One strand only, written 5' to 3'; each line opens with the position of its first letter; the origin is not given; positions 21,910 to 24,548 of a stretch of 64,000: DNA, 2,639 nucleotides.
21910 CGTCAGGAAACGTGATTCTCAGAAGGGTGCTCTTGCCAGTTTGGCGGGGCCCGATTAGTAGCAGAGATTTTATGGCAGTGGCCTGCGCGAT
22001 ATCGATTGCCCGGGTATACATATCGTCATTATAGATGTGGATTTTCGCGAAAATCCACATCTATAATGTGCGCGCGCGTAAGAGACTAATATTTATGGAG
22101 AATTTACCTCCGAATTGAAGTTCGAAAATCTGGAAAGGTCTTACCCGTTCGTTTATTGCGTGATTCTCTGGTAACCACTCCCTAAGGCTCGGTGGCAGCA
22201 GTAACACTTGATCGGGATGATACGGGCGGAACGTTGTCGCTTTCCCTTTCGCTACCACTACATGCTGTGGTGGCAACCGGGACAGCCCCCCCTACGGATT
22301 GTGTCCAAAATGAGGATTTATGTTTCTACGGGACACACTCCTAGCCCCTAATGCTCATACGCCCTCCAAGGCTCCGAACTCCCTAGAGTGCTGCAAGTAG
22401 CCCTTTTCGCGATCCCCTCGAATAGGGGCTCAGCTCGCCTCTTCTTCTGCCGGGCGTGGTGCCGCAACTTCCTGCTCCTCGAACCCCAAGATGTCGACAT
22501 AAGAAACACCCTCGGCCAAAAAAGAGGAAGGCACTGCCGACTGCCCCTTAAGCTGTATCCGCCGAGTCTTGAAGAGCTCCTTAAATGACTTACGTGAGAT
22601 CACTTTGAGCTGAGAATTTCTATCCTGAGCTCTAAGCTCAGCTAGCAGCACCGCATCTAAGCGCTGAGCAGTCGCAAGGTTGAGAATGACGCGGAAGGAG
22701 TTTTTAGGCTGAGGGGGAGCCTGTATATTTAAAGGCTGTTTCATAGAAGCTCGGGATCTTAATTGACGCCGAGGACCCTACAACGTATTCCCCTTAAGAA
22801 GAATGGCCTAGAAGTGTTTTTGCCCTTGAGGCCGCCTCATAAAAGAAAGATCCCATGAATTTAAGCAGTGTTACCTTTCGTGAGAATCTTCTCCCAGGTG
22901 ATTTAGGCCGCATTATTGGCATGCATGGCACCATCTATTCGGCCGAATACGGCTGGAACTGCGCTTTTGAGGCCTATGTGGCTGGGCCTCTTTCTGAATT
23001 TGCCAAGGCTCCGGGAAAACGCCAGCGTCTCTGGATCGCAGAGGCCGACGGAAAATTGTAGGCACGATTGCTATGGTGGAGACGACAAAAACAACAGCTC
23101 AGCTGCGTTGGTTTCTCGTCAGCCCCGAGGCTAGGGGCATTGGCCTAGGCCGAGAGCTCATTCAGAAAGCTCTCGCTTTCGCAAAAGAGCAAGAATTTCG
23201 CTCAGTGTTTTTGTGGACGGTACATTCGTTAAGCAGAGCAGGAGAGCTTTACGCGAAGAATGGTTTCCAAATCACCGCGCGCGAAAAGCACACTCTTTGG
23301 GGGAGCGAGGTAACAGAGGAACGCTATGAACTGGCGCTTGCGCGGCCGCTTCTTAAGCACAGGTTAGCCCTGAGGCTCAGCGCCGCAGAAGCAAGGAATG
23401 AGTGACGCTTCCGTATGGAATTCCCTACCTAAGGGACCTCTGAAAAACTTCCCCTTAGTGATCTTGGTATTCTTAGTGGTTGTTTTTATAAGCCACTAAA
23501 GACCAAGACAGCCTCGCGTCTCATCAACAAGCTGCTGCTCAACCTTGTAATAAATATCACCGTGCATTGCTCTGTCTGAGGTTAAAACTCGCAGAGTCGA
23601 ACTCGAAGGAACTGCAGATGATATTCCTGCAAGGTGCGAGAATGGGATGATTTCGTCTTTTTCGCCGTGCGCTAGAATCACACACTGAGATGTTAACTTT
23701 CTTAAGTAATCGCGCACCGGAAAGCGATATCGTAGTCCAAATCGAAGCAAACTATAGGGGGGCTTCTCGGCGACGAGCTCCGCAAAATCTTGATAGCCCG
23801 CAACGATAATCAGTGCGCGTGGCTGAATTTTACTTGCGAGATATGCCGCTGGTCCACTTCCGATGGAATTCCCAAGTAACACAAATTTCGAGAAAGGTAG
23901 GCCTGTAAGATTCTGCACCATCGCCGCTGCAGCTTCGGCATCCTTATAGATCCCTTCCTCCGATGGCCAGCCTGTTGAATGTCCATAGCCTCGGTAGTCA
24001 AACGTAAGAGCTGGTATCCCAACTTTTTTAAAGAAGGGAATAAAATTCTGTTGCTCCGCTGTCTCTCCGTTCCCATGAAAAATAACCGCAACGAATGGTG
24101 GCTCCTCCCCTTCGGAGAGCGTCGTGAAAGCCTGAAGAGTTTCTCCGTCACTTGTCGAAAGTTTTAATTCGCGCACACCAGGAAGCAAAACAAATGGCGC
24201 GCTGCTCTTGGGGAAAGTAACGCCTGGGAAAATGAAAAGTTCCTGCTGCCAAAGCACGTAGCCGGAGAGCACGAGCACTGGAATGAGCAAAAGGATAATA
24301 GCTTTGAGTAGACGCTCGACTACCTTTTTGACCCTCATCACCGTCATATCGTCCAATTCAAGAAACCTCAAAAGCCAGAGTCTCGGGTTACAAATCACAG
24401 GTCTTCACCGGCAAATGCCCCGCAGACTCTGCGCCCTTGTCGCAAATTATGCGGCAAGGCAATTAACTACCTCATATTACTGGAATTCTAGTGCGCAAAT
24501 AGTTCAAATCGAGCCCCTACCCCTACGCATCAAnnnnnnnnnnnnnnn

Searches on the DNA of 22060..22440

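Call 80: search_rna_families(source=window, start=22060, end=22440, threshold=evalue, max_evalue=1)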
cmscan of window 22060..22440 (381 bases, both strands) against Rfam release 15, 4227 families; matches with E-value up to 1: 1.
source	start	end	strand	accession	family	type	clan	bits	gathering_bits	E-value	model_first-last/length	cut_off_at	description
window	22294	22315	+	RF01114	TMV_UPD-PK1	Cis-reg;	-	18.2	33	0.48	1-22/22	no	Pseudoknot of upstream pseudoknot domain (UPD) of the 3'UTR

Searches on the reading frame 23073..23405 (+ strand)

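Call 9: search_protein_families(library=pfam, proteins=[window:23073-23405:+])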
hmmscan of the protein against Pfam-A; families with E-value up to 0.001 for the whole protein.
window:23073-23405:+ (110 aa): 4 families
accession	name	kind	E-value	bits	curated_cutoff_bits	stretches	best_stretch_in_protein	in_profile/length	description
PF00583.31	Acetyltransf_1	-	3.2e-11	44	20.7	1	7-65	58-116/116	Acetyltransferase (GNAT) family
PF13508.13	Acetyltransf_7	-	8.7e-10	39.3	27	1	9-66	30-83/84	Acetyltransferase (GNAT) domain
PF13673.13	Acetyltransf_10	-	2.7e-08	34.3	23.6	1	3-72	47-114/128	Acetyltransferase (GNAT) domain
PF08445.16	FR47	-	0.00017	22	22.1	1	9-68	22-80/86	FR47-like protein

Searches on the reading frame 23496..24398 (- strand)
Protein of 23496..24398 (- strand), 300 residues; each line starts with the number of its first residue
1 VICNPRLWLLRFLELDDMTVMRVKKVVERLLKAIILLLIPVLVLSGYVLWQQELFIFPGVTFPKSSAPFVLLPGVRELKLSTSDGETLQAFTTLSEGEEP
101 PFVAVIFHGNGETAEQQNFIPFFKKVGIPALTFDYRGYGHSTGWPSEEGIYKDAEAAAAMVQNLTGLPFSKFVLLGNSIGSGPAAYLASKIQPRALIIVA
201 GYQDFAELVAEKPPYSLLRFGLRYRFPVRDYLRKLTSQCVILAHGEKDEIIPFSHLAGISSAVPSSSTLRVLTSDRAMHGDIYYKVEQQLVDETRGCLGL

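Call 9: search_protein_families(library=pfam, proteins=[window:23496-24398:-])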
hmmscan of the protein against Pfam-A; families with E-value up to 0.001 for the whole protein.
window:23496-24398:- (300 aa): 3 families
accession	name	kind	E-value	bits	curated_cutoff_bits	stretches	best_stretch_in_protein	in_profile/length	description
PF00561.26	Abhydrolase_1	-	2.2e-11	44.4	25.8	1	105-201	4-102/245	alpha/beta hydrolase fold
PF12146.15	Hydrolase_4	-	8.6e-09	35.5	27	1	103-209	6-117/239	Serine aminopeptidase, S33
PF12697.13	Abhydrolase_6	-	4.2e-05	24.8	26.3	1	105-218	2-94/217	Alpha/beta hydrolase family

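Call 70: find_homologous_proteins(query=window:23496-24347:-, max_evalue=1e-40)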
Query window:23496-24347:- (283 aa): 78 proteins with E <= 1e-40 among 3415 candidates.
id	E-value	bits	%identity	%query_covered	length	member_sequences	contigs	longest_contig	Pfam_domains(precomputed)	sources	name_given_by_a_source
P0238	1.0e-183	627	100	100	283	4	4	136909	PF00561.27,PF12146.16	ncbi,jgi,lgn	jgi:fermentation-respiration switch protein FrsA (DUF1100 family)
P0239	4.4e-138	477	74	100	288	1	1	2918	PF12697.14,PF00561.27,PF12146.16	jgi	jgi:fermentation-respiration switch protein FrsA (DUF1100 family)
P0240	2.6e-121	422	64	100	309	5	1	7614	PF00561.27,PF12146.16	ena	-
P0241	1.5e-107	377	61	96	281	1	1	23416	PF12697.14,PF00561.27,PF12146.16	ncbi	-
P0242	3.1e-107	376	65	89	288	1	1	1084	PF12697.14,PF00561.27,PF12146.16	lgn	-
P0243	1.5e-94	334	57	92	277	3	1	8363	PF12697.14,PF00561.27,PF12146.16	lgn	-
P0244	5.6e-93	329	52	98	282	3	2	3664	PF12697.14,PF00561.27,PF12146.16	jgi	-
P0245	5.4e-81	290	50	90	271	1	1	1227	PF12697.14,PF00561.27,PF12146.16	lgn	-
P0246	4.9e-79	284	49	99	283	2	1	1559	PF12697.14,PF00561.27,PF12146.16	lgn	-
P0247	1.7e-77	278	49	88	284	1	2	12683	PF12697.14,PF00561.27,PF12146.16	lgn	-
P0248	3.2e-77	278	48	91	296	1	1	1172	PF00561.27,PF12146.16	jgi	jgi:pimeloyl-ACP methyl ester carboxylesterase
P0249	3.7e-74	268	47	94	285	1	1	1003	PF00561.27,PF12146.16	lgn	-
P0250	2.7e-73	265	48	95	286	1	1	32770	PF12697.14,PF00561.27,PF12146.16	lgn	-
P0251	5.7e-73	264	45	96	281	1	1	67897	PF00561.27,PF12146.16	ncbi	-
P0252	3.1e-72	261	44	99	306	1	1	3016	PF12697.14,PF00561.27,PF12146.16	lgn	-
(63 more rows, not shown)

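Call 72: find_encoding_contigs(protein=P0238, flank=10000, max_places=4)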
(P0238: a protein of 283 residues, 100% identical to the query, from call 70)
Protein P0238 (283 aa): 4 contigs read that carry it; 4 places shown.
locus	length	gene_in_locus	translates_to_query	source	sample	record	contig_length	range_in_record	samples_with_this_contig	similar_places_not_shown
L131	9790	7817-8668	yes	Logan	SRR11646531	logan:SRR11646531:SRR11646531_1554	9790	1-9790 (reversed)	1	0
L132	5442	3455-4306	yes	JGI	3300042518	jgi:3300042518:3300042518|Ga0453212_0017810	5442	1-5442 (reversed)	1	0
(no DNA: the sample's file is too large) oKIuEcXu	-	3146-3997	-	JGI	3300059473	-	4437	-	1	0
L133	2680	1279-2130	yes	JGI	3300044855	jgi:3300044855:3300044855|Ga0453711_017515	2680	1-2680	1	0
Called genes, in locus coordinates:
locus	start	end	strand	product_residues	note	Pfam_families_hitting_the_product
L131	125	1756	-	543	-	PF01041:DegT_DnrJ_EryC1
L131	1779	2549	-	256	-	PF00483:NTP_transferase, PF12804:NTP_transf_3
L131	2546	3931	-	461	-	-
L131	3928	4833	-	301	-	PF01370:Epimerase, PF05368:NmrA (faint), PF16363:GDP_Man_Dehyd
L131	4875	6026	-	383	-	PF04321:RmlD_sub_bind, PF01073:3Beta_HSD (weak), PF01370:Epimerase, PF16363:GDP_Man_Dehyd, PF02719:Polysacc_synt_2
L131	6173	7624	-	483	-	PF00072:Response_reg, PF00158:Sigma54_activat, PF14532:Sigma54_activ_2, PF07728:AAA_5 (weak), PF25601:AAA_lid_14, PF02954:HTH_8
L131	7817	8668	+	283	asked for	PF00561:Abhydrolase_1, PF12146:Hydrolase_4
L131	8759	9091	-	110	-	PF00583:Acetyltransf_1, PF13508:Acetyltransf_7, PF13673:Acetyltransf_10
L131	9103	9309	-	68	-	-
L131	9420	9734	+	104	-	-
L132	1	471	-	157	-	?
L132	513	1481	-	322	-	PF01073:3Beta_HSD (weak), PF01370:Epimerase, PF02719:Polysacc_synt_2, PF04321:RmlD_sub_bind (weak), PF16363:GDP_Man_Dehyd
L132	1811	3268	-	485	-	PF00072:Response_reg, PF00158:Sigma54_activat, PF14532:Sigma54_activ_2, PF07728:AAA_5 (weak), PF25601:AAA_lid_14, PF02954:HTH_8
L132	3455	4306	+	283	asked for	PF00561:Abhydrolase_1, PF12146:Hydrolase_4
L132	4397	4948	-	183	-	PF00583:Acetyltransf_1, PF13673:Acetyltransf_10, PF13508:Acetyltransf_7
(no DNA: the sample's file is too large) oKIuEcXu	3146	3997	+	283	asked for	PF00561:Abhydrolase_1, PF12146:Hydrolase_4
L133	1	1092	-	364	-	?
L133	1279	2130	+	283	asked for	PF00561:Abhydrolase_1, PF12146:Hydrolase_4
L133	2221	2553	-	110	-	PF00583:Acetyltransf_1, PF13508:Acetyltransf_7, PF13673:Acetyltransf_10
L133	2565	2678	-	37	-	?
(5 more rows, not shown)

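Call 73: find_encoding_contigs(protein=P0239, flank=3000, max_places=2)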
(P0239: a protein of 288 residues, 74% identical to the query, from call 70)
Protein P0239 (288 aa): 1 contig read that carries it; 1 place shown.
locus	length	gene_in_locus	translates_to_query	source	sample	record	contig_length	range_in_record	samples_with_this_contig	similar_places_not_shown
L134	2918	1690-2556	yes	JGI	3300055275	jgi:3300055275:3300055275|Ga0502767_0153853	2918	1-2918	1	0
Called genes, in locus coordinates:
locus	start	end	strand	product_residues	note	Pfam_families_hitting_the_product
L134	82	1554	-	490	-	PF00072:Response_reg, PF00158:Sigma54_activat, PF14532:Sigma54_activ_2, PF07728:AAA_5 (weak), PF25601:AAA_lid_14, PF02954:HTH_8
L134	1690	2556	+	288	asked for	PF12146:Hydrolase_4 (weak), PF00561:Abhydrolase_1, PF12697:Abhydrolase_6 (weak)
